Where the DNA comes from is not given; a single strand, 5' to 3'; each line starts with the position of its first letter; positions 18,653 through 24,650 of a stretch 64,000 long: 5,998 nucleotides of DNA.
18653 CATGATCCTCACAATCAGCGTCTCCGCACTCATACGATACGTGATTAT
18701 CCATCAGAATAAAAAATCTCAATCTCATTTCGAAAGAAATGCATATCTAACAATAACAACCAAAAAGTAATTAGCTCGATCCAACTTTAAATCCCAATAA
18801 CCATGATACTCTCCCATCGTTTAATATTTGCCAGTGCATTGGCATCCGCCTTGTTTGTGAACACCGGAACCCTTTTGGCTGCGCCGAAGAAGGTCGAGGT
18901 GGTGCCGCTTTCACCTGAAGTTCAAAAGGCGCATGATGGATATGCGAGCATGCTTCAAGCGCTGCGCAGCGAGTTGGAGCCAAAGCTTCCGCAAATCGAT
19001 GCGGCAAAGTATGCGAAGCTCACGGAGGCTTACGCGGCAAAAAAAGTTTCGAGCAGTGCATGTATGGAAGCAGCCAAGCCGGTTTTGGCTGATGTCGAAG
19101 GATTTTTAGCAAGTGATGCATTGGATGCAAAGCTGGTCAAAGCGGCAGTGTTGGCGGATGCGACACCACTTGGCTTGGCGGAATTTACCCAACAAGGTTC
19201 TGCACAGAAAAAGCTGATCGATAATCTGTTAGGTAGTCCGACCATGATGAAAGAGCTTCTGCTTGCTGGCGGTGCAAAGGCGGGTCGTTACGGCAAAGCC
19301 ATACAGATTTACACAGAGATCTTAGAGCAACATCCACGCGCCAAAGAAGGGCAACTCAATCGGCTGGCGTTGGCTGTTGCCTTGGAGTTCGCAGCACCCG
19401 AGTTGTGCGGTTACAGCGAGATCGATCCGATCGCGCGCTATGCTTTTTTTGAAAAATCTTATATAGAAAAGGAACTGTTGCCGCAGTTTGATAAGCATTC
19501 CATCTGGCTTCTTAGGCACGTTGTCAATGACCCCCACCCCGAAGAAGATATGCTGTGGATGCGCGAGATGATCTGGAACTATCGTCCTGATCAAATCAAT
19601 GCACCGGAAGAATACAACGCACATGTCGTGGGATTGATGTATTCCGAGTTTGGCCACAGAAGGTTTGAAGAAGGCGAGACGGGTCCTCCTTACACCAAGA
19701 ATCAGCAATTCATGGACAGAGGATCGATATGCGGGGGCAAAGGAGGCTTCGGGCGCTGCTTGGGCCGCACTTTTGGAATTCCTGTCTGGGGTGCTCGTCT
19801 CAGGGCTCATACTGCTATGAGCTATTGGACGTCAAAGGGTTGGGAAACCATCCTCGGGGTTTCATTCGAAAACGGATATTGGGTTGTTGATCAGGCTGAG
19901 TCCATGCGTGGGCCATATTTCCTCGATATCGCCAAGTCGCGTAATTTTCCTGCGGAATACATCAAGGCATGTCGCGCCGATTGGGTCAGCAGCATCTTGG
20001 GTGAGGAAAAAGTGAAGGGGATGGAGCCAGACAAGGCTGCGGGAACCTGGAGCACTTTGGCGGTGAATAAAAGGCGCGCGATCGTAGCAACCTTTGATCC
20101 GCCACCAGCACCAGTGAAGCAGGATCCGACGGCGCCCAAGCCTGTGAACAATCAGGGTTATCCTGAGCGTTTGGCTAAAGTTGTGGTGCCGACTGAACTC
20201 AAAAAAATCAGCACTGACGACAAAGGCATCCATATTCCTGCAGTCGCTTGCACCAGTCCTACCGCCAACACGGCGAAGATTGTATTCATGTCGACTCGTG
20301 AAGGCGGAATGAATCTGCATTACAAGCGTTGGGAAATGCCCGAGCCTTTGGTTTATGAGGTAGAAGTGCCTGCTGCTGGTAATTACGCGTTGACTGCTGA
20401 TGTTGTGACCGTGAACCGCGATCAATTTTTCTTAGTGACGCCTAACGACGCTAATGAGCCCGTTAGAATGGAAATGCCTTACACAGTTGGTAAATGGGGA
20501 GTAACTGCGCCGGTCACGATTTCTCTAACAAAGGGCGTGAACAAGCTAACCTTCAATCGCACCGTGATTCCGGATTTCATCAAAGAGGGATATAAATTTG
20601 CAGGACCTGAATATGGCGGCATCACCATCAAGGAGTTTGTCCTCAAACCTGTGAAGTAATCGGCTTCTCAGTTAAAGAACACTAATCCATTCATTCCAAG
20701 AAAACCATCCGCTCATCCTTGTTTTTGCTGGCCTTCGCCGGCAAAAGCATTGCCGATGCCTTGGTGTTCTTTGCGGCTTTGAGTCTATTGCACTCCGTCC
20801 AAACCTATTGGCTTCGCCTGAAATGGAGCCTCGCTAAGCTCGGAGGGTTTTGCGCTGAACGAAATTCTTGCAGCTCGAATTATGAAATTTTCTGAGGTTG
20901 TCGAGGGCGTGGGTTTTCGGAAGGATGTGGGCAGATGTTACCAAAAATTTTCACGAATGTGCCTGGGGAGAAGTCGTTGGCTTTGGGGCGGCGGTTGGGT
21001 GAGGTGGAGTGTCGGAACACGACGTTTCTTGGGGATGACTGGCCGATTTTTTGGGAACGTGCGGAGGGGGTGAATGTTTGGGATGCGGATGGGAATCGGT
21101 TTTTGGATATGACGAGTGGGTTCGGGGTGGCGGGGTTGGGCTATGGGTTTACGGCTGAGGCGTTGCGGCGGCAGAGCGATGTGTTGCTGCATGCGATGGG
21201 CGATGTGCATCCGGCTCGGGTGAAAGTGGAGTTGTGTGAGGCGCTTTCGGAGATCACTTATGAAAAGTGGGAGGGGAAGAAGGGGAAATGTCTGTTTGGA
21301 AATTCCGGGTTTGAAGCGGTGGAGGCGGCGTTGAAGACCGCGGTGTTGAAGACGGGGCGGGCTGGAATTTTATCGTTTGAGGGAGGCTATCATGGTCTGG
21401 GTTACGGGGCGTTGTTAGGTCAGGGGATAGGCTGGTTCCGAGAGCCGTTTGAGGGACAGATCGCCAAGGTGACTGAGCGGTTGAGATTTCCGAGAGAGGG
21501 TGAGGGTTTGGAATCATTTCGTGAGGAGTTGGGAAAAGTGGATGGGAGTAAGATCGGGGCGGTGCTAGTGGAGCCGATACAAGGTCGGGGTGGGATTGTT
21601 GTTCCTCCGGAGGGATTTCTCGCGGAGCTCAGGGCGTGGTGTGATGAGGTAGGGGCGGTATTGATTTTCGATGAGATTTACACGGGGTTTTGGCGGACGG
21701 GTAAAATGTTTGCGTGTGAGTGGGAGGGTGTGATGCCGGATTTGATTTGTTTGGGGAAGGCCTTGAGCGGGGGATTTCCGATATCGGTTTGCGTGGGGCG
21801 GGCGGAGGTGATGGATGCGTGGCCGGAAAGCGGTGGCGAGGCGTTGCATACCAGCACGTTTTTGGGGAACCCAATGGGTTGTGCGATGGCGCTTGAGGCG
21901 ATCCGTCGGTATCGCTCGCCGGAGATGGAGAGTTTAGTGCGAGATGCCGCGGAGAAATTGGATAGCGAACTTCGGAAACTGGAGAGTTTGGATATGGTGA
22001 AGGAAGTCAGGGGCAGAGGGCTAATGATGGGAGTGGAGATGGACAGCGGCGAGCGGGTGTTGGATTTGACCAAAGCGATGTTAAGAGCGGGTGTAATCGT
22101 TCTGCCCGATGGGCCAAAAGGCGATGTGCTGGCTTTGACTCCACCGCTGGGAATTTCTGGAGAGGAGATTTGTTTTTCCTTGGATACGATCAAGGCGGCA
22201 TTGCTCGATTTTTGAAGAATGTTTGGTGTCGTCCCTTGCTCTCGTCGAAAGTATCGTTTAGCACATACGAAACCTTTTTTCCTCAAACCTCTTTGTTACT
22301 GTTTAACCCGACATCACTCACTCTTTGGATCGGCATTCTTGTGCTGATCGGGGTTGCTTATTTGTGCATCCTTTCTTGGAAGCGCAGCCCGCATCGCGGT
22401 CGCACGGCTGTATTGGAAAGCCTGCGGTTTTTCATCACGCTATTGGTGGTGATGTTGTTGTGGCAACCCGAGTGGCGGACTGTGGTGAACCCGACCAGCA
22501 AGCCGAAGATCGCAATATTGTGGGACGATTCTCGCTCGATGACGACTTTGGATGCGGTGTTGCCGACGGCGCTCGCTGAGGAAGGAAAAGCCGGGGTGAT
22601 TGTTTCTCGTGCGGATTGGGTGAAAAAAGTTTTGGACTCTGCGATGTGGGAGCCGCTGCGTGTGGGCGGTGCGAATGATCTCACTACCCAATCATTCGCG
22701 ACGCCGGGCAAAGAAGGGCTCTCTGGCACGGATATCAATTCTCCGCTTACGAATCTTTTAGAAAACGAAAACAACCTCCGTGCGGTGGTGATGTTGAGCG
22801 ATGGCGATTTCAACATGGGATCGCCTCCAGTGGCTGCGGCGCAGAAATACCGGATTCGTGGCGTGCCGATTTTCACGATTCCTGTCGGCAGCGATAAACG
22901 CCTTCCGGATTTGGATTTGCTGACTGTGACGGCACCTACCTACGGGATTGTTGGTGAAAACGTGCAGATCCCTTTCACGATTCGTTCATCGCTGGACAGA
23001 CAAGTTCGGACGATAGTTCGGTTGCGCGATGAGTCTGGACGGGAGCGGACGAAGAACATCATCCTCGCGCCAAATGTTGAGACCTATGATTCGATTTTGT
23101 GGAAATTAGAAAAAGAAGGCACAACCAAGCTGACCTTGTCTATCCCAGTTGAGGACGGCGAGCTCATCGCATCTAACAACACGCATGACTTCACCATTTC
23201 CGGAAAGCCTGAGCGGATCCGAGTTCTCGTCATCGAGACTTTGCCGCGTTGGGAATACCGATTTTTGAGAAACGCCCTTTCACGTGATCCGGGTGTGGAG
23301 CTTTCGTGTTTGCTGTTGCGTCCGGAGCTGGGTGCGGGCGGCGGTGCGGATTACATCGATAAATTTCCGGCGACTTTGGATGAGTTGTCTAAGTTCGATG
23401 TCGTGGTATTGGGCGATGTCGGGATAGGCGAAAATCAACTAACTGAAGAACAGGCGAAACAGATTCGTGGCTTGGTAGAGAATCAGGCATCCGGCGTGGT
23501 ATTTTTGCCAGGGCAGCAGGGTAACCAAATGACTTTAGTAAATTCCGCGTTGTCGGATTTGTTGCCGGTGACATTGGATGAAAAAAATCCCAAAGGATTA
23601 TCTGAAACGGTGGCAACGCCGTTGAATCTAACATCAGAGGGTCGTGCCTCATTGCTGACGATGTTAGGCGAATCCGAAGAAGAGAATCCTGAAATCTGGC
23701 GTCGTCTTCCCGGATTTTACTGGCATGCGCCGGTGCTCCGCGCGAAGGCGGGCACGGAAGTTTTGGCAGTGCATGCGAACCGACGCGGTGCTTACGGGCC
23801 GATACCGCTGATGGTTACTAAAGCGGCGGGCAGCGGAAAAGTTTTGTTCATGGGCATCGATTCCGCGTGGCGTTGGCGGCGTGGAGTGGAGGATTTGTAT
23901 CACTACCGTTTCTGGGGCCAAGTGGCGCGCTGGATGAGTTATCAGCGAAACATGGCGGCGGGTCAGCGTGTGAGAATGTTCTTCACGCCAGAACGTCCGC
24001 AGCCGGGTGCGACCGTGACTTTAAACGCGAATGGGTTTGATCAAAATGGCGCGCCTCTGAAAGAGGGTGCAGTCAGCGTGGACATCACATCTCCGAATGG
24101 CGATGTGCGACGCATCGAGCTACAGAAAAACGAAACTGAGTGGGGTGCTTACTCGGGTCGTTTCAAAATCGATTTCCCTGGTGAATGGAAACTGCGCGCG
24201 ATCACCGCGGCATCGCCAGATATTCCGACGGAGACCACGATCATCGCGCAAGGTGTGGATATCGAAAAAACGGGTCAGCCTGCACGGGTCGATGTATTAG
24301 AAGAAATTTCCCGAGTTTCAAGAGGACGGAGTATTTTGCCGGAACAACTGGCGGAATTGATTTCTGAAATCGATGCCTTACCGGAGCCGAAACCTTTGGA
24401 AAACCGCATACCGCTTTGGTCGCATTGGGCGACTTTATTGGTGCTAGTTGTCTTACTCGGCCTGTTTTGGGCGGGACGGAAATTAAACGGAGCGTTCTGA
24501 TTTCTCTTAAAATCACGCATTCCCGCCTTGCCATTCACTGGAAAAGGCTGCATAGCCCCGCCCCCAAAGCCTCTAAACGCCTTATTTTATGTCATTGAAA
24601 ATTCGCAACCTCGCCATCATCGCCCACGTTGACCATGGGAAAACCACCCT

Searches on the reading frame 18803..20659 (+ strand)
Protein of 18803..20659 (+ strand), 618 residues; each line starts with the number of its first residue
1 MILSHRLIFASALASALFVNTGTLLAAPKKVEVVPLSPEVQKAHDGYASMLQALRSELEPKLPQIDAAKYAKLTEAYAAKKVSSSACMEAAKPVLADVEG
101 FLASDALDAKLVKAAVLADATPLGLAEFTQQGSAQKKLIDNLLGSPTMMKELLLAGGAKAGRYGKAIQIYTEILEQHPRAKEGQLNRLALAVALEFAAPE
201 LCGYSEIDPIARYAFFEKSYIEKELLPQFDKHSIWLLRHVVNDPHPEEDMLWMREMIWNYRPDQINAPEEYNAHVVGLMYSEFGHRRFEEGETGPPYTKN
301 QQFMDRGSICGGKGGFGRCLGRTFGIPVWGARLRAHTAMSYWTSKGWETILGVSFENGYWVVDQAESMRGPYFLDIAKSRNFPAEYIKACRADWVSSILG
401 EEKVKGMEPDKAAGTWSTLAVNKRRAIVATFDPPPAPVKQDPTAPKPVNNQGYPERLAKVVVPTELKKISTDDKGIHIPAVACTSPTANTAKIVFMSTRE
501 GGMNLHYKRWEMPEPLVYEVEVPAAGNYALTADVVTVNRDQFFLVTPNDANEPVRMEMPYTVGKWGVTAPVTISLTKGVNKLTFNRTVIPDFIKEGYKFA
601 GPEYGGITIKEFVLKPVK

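Call 18: search_protein_families(library=pfam, proteins=[window:18803-20659:+], max_evalue=0.01)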
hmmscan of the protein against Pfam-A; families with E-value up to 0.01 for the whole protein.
window:18803-20659:+ (618 aa): 0 families

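Call 72: search_solved_structures(query=window:18803-20659:+, max_evalue=1, show_alignments=1)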
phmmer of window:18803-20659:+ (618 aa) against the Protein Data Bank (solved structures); distinct sequences matched with E-value up to 1: 9.
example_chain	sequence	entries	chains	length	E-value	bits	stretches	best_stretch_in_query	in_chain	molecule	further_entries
5iww_D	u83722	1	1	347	0.003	19.1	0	135-261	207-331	PLS9-PPR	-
9qhc_A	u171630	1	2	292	0.018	16.5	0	159-186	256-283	Engineered tetratricopeptide repeat protein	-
8bu0_A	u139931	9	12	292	0.034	15.7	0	159-185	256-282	Consensus tetratricopeptide repeat protein | Crystal structure of an 8-repeat consensus TPR superhelix with Zinc. | Monomer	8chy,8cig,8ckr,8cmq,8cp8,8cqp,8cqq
9qhb_A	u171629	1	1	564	0.12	13.8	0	159-186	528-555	Engineered tetratricopeptide repeat protein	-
2fo7_A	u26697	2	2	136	0.2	13.1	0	159-186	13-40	SYNTHETIC CONSENSUS TPR PROTEIN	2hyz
8ch0_A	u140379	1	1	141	0.21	13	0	159-186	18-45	Consensus tetratricopeptide repeat protein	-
9gzg_A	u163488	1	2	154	0.22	12.9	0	158-186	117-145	Engineered CTPR protein with glutamic acids for conductivity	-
5iwb_B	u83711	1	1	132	0.49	11.8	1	146-260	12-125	PLS3-PPR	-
7ehg_A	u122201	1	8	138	0.49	11.8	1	486-588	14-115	MiXBM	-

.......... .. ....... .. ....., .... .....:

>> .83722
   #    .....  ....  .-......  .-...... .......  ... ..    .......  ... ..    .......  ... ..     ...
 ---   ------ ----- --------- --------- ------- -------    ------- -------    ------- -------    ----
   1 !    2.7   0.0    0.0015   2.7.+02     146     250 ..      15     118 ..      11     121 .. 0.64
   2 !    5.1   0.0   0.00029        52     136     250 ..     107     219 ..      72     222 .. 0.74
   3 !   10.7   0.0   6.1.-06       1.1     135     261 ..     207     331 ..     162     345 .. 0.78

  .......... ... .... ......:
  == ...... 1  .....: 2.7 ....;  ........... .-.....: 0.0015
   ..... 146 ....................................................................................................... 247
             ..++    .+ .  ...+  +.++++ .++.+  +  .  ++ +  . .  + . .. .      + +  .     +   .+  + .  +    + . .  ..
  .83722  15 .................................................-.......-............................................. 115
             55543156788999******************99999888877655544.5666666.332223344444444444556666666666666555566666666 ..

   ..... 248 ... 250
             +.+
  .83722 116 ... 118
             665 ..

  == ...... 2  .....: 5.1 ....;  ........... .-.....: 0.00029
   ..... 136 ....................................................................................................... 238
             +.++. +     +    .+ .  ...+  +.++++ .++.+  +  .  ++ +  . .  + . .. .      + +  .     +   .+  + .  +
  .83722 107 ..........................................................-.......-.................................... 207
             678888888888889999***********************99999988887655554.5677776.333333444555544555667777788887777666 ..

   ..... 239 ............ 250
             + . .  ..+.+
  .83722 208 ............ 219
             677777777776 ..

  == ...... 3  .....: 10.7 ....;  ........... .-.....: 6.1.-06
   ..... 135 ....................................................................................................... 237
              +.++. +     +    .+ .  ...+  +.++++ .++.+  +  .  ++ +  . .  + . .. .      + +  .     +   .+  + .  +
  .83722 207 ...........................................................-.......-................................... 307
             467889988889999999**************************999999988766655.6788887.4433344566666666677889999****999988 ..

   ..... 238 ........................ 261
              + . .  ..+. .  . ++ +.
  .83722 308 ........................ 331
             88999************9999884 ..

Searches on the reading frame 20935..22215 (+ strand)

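Call 18: search_protein_families(library=pfam, proteins=[window:20935-22215:+], max_evalue=0.01)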
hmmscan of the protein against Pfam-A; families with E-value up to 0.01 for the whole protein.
window:20935-22215:+ (426 aa): 2 families
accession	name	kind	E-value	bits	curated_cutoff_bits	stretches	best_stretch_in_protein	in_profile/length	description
PF00202.27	Aminotran_3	-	8.9e-87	291.8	30.5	1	36-423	9-403/403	Aminotransferase class-III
PF00155.27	Aminotran_1_2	-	0.006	16.3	19.7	0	207-391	147-332/361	Aminotransferase class I and II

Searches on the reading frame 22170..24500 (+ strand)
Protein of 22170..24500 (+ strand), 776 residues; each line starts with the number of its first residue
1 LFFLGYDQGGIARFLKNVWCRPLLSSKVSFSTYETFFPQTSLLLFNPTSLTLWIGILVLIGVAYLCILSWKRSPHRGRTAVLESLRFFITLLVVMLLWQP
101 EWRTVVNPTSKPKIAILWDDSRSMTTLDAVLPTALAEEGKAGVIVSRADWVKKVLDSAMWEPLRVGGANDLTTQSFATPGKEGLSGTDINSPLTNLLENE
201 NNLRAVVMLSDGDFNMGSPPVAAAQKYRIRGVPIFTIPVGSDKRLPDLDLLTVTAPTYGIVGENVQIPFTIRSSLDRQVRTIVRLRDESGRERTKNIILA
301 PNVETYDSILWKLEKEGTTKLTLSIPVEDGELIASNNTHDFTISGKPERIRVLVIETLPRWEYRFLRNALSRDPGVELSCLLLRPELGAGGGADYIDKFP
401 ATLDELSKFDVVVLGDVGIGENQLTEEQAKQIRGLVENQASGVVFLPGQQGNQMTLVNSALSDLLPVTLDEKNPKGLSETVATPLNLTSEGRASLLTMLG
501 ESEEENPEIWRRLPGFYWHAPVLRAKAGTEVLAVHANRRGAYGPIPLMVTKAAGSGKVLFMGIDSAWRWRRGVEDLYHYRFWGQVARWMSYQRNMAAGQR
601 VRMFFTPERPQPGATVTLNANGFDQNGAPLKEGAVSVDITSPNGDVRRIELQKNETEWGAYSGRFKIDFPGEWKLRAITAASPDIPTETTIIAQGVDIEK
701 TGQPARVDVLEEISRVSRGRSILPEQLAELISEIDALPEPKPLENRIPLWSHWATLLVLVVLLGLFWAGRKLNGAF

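Call 18: search_protein_families(library=pfam, proteins=[window:22170-24500:+], max_evalue=0.01)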
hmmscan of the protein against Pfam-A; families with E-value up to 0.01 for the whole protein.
window:22170-24500:+ (776 aa): 1 family
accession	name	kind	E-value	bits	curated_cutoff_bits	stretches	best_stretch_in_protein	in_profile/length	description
PF01835.25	MG2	-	0.00027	21.7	32.8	1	611-677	12-80/96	MG2 domain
